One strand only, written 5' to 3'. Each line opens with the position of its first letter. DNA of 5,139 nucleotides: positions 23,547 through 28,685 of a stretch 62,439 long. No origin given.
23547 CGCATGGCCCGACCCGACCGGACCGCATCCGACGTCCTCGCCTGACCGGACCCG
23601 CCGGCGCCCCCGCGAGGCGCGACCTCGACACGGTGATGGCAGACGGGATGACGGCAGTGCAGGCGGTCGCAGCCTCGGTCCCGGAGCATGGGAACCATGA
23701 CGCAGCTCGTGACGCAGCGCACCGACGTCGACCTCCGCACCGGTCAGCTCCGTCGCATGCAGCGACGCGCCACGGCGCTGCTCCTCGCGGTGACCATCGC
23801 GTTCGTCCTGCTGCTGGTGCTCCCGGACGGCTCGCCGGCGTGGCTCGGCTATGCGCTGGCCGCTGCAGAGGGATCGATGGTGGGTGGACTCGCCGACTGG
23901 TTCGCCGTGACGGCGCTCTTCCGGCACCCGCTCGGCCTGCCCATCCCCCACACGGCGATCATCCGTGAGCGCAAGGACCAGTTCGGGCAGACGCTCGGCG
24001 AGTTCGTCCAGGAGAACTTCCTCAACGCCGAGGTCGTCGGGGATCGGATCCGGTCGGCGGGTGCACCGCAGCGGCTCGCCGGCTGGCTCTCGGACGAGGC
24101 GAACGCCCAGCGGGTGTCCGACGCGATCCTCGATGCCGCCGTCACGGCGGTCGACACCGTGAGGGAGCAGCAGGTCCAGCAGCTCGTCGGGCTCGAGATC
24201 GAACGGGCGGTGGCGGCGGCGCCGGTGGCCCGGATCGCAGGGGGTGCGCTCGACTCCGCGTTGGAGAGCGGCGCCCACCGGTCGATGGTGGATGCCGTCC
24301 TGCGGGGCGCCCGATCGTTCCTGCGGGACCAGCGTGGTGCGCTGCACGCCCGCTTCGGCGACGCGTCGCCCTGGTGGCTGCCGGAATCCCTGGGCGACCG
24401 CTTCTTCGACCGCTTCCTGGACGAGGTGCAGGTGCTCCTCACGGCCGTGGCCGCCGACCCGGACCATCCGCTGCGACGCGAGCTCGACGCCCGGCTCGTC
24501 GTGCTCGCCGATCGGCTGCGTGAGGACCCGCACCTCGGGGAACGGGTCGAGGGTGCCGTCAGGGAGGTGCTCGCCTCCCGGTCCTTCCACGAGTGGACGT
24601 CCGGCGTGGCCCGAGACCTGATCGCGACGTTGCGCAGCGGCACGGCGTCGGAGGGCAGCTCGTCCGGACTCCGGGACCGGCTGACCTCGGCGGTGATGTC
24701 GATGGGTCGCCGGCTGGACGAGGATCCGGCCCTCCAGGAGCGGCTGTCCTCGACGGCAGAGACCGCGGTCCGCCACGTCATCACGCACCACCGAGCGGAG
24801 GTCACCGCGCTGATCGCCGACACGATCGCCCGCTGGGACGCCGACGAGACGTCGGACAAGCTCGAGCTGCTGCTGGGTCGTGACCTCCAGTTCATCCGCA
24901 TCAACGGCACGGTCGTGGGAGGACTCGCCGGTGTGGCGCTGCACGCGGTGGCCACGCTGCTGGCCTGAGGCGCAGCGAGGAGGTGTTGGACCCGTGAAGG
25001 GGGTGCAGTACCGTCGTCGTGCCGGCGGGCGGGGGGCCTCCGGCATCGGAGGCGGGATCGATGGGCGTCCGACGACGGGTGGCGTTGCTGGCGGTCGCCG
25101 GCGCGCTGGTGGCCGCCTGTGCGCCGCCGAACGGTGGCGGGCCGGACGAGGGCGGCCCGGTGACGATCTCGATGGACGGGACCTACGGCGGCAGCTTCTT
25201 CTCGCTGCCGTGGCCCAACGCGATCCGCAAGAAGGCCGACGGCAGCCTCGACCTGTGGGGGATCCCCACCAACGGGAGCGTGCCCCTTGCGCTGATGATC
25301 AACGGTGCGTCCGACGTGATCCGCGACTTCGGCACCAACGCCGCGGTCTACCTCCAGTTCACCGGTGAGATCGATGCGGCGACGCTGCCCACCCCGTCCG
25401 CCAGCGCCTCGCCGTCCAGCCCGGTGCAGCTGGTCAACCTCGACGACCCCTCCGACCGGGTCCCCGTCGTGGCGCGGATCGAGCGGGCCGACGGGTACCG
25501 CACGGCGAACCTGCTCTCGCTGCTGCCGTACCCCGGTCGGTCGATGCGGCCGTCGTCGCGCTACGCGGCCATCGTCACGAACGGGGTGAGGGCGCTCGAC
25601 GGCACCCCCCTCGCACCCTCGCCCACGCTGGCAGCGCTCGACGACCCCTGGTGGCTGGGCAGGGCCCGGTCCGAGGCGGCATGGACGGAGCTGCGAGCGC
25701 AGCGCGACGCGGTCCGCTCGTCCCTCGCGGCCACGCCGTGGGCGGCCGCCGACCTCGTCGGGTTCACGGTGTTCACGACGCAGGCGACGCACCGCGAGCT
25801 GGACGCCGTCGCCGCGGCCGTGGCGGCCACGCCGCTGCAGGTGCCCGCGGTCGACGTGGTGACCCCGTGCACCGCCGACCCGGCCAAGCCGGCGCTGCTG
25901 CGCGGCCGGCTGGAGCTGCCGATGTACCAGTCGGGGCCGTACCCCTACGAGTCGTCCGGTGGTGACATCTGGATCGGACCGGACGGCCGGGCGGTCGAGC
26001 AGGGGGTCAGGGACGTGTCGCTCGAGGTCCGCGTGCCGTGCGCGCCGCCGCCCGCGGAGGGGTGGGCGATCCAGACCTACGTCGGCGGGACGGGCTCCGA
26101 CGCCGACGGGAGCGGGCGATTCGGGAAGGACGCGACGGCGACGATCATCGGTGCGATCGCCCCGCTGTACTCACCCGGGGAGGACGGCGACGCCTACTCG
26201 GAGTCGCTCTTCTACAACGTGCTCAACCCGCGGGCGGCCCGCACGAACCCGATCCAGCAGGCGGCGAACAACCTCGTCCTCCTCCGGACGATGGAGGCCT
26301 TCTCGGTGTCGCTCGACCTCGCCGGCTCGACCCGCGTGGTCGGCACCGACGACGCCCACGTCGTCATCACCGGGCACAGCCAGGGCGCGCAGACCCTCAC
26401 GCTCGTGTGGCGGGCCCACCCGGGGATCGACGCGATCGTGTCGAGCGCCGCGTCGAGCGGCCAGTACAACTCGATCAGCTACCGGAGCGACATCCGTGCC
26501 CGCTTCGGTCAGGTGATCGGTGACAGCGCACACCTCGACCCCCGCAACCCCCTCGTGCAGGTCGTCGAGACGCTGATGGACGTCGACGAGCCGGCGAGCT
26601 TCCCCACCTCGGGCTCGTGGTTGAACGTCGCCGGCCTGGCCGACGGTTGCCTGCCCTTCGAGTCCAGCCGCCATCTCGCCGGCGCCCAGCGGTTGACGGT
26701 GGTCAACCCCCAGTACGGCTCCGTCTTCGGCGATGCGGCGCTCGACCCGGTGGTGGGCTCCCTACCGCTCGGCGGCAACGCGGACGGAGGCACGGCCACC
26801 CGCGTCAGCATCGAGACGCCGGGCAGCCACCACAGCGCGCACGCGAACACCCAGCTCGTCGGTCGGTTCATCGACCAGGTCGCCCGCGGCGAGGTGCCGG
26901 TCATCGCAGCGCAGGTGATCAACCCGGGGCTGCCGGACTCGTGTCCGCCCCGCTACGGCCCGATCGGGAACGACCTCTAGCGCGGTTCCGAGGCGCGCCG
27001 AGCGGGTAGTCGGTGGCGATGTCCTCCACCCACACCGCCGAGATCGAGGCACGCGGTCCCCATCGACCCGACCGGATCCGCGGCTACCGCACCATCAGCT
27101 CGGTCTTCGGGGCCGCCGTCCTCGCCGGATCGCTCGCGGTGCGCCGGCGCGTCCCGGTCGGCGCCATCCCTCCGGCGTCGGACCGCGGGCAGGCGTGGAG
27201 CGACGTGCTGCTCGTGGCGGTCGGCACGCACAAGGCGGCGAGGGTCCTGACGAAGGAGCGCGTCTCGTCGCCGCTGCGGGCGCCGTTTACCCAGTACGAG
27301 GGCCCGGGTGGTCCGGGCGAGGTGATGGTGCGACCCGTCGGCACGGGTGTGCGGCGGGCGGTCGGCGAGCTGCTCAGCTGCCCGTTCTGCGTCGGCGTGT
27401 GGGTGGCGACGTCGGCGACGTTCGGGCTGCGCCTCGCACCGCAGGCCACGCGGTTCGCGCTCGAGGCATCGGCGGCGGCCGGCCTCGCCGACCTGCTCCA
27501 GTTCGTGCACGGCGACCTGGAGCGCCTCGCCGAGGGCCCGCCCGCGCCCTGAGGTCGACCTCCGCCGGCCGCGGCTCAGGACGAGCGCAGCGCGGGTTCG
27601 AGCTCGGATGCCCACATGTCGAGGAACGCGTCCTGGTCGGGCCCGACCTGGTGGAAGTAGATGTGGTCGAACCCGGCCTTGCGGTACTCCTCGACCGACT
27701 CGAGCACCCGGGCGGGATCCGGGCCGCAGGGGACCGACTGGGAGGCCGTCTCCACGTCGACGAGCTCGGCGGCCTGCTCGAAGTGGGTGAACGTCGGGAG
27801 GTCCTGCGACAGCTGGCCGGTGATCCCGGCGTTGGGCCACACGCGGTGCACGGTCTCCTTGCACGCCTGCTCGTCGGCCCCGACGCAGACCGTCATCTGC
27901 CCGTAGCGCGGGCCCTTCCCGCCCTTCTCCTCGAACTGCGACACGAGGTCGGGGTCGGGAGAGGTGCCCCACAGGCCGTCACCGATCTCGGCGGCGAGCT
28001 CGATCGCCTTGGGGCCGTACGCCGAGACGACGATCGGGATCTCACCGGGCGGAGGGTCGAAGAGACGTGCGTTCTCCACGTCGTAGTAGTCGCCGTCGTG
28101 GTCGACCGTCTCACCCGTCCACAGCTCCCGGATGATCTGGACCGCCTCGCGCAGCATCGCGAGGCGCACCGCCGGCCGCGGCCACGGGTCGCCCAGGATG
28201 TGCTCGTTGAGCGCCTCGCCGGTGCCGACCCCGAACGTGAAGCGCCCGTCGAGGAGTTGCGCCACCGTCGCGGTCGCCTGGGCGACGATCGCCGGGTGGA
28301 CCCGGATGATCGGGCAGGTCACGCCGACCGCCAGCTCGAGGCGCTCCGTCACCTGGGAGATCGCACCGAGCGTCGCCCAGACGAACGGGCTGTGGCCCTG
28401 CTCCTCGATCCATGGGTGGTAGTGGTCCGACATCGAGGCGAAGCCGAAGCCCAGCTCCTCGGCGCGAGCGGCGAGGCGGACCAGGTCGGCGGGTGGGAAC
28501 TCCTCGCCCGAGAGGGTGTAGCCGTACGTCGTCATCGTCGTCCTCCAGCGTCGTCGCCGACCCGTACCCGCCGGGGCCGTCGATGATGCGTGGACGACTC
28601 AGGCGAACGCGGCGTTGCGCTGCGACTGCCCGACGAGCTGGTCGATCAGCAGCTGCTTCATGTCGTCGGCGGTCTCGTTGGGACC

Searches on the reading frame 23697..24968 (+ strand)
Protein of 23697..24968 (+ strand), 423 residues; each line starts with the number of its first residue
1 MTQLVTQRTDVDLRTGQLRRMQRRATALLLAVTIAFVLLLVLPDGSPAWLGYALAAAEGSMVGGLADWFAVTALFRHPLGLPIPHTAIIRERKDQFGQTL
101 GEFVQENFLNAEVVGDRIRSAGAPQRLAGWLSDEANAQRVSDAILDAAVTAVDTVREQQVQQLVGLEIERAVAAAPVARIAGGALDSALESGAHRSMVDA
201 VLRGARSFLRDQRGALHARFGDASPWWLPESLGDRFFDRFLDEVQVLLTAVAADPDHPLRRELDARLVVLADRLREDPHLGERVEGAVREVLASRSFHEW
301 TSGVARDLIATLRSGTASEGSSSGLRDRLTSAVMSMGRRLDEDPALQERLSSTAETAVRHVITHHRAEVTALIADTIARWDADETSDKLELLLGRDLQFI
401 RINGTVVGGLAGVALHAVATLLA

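Call 76: search_protein_families(library=pfam, proteins=[window:23697-24968:+], max_evalue=0.0001)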
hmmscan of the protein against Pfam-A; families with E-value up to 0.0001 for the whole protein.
window:23697-24968:+ (423 aa): 1 family
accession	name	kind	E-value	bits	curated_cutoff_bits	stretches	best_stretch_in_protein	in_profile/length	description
PF04286.17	DUF445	-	1.9e-101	341.1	33.8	1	57-421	1-367/368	Protein of unknown function (DUF445)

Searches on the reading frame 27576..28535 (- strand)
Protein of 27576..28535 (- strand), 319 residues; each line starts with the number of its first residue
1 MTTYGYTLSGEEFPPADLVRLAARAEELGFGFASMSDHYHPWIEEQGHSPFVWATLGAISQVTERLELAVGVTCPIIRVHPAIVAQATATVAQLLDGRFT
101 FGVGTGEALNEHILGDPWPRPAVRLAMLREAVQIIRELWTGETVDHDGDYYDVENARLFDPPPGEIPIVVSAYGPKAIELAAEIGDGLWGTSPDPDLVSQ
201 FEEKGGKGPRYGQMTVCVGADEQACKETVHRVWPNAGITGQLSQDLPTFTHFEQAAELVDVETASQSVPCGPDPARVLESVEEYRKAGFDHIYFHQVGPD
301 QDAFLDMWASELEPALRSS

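Call 9: search_protein_families(library=pfam, proteins=[window:27576-28535:-], max_evalue=0.001)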
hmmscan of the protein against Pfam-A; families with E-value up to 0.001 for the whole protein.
window:27576-28535:- (319 aa): 1 family
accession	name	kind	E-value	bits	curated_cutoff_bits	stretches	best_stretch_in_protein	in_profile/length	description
PF00296.26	Bac_luciferase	-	3.3e-52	178.3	27.9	1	10-291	17-314/314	Luciferase-like monooxygenase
